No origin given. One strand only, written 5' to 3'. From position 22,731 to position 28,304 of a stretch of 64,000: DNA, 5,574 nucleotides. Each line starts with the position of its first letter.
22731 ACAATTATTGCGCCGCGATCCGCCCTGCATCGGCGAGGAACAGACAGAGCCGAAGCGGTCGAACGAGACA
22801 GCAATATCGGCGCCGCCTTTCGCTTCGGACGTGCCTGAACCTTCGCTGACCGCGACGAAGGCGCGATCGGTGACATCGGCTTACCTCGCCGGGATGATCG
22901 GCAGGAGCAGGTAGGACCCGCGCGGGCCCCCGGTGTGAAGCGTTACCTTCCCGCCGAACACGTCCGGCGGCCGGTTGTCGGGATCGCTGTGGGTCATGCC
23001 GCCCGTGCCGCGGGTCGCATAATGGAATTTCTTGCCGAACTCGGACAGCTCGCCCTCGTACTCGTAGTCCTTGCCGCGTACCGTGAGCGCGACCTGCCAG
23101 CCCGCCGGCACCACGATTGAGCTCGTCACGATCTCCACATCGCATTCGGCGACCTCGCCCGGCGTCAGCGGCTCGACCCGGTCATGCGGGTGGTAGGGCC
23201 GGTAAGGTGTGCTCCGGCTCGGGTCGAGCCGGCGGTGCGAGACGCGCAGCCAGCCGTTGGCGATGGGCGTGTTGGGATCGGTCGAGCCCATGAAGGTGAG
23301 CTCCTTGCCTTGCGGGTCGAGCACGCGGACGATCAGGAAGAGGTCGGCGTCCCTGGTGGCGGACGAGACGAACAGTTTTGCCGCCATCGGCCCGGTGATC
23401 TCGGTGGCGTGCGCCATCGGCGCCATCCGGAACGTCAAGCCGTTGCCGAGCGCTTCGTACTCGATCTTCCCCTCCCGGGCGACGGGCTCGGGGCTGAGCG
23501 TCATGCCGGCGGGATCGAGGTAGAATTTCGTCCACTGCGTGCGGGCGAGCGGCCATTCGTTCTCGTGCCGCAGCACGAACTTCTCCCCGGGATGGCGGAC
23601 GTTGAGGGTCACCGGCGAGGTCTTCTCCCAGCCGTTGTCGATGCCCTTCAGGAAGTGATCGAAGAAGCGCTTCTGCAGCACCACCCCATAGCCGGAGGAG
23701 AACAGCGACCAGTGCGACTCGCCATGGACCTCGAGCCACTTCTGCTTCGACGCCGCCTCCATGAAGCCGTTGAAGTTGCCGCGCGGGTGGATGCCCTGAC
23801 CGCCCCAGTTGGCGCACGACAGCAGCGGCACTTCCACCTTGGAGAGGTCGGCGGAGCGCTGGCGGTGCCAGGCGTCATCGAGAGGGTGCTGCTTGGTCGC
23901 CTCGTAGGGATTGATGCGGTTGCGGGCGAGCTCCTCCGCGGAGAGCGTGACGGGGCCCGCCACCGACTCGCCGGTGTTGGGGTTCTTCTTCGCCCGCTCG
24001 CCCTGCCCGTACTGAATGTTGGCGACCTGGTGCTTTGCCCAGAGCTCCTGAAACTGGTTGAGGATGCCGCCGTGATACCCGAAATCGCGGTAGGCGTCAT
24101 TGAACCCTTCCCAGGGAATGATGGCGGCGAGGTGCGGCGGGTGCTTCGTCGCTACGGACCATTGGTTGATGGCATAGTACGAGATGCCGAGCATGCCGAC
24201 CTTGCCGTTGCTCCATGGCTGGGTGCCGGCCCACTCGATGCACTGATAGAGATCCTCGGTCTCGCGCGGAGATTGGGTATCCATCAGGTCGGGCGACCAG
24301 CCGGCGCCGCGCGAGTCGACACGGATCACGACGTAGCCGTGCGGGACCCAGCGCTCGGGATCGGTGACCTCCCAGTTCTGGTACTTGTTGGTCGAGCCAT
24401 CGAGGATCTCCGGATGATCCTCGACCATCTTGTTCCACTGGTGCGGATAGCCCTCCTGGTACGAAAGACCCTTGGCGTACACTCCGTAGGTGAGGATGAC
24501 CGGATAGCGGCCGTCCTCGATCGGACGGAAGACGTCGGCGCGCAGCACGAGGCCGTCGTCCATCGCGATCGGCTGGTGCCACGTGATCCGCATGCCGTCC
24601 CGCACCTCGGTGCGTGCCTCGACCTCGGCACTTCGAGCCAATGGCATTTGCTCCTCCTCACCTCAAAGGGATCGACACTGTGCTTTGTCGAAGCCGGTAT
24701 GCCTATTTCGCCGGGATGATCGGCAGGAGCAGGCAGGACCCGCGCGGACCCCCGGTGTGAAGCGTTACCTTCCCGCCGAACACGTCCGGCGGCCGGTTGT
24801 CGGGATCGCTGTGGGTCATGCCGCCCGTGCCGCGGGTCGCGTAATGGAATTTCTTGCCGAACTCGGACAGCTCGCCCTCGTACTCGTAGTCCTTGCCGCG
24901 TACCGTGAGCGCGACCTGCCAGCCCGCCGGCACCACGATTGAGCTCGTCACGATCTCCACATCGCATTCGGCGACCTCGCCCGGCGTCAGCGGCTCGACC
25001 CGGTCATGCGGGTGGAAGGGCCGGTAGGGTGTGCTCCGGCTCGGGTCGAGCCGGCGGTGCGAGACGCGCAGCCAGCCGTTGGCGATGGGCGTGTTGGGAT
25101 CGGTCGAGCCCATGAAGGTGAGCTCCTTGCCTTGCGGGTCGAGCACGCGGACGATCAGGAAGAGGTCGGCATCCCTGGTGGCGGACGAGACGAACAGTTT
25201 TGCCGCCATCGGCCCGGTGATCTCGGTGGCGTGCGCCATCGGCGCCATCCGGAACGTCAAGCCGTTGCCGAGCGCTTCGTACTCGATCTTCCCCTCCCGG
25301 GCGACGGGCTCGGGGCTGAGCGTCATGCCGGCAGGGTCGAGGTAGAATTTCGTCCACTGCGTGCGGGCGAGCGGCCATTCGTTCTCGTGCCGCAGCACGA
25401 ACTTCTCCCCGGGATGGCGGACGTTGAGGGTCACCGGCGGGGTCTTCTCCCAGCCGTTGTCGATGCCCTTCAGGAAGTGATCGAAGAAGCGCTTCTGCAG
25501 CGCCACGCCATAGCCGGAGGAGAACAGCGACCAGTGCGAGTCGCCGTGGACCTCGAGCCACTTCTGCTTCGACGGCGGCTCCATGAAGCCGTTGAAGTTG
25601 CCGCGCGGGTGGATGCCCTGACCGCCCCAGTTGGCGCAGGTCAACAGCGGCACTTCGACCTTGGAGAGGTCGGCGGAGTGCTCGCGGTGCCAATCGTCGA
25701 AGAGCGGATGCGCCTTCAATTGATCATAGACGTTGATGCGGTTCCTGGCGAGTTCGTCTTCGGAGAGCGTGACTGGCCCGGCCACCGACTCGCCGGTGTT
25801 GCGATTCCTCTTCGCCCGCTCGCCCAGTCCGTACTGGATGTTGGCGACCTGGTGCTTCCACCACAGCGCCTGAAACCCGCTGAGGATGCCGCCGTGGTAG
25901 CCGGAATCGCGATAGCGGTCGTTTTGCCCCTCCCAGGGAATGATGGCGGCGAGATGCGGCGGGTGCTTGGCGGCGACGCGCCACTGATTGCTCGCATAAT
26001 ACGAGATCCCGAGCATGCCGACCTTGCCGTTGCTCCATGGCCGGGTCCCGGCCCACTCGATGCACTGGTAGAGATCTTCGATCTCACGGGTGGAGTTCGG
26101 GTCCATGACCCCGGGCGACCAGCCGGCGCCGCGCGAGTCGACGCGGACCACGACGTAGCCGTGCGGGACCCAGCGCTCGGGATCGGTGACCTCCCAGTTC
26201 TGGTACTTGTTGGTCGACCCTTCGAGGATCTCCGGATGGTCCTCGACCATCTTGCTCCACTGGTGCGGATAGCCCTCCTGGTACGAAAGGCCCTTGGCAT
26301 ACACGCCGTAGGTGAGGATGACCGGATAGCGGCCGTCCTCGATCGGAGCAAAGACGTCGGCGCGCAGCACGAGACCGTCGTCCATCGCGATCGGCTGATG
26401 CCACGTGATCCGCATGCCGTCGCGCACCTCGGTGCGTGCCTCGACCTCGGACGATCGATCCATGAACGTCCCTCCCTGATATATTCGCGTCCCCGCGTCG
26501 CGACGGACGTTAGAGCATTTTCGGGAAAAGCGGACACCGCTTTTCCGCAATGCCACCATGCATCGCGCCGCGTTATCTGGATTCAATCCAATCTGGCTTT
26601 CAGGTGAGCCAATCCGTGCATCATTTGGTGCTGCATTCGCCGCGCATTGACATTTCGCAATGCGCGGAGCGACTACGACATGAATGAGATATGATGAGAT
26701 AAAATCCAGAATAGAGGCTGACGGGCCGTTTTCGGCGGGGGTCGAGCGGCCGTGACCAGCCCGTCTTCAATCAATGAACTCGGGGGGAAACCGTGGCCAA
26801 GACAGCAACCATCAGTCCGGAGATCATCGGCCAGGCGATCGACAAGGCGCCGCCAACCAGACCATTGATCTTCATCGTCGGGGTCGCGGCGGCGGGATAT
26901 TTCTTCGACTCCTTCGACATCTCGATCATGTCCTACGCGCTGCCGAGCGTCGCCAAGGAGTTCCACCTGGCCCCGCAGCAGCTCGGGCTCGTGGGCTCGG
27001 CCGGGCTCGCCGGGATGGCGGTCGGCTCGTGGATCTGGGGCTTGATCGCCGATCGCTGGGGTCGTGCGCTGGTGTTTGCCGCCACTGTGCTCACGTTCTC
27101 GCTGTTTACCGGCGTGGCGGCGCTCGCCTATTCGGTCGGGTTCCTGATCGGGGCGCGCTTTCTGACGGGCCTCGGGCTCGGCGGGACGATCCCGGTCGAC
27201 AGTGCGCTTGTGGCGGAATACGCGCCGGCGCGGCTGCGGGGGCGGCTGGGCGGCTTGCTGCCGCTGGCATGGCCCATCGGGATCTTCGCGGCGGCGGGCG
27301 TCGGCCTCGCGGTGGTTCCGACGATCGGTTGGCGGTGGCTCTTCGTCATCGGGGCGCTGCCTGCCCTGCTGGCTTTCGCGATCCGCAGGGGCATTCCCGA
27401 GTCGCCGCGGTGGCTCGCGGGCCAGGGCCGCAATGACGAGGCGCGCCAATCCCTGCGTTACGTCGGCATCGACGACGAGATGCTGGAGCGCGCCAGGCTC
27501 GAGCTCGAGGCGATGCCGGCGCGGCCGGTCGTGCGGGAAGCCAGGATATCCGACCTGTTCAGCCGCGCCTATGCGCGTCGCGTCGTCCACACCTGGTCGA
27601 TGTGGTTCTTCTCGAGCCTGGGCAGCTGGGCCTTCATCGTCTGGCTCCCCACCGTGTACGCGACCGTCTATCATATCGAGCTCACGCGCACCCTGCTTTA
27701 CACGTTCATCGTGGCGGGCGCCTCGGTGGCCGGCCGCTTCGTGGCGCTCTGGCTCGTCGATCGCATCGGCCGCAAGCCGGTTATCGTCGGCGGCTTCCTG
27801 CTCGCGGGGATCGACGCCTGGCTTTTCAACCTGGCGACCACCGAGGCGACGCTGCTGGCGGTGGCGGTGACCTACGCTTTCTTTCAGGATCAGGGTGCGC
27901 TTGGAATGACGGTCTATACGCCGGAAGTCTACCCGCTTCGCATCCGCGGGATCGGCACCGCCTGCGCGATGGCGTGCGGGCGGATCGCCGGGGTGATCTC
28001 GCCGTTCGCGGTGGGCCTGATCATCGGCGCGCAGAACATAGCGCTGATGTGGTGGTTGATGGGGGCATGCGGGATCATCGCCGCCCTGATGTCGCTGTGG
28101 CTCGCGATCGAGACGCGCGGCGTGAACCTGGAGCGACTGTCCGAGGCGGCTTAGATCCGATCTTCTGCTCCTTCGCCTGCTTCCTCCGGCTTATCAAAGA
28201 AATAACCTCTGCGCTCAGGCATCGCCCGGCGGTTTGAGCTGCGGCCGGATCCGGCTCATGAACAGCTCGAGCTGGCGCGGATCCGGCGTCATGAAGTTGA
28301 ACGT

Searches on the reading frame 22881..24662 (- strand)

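Call 7: search_protein_families(library=pfam, proteins=[window:22881-24662:-], max_evalue=0.01)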
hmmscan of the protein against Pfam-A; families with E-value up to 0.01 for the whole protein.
window:22881-24662:- (593 aa): 3 families
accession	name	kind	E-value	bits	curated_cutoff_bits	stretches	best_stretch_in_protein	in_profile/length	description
PF02129.25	Peptidase_S15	-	7.7e-43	147.5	23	1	36-317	1-260/262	X-Pro dipeptidyl-peptidase (S15 family)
PF08530.16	PepX_C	-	9.3e-31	107.9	22.5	1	343-535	1-183/217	X-Pro dipeptidyl-peptidase C-terminal non-catalytic domain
PF00561.26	Abhydrolase_1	-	0.0042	17.2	25.8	1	108-181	26-97/245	alpha/beta hydrolase fold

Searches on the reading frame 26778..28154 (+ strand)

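Call 7: search_protein_families(library=pfam, proteins=[window:26778-28154:+], max_evalue=0.01)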
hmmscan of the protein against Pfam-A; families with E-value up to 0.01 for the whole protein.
window:26778-28154:+ (458 aa): 2 families
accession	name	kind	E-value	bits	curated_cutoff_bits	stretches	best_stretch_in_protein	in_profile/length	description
PF00083.30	Sugar_tr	-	3.4e-54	184.9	22.3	1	37-456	5-450/452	Sugar (and other) transporter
PF07690.21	MFS_1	-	3.1e-45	155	33.4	2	38-329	2-264/347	Major Facilitator Superfamily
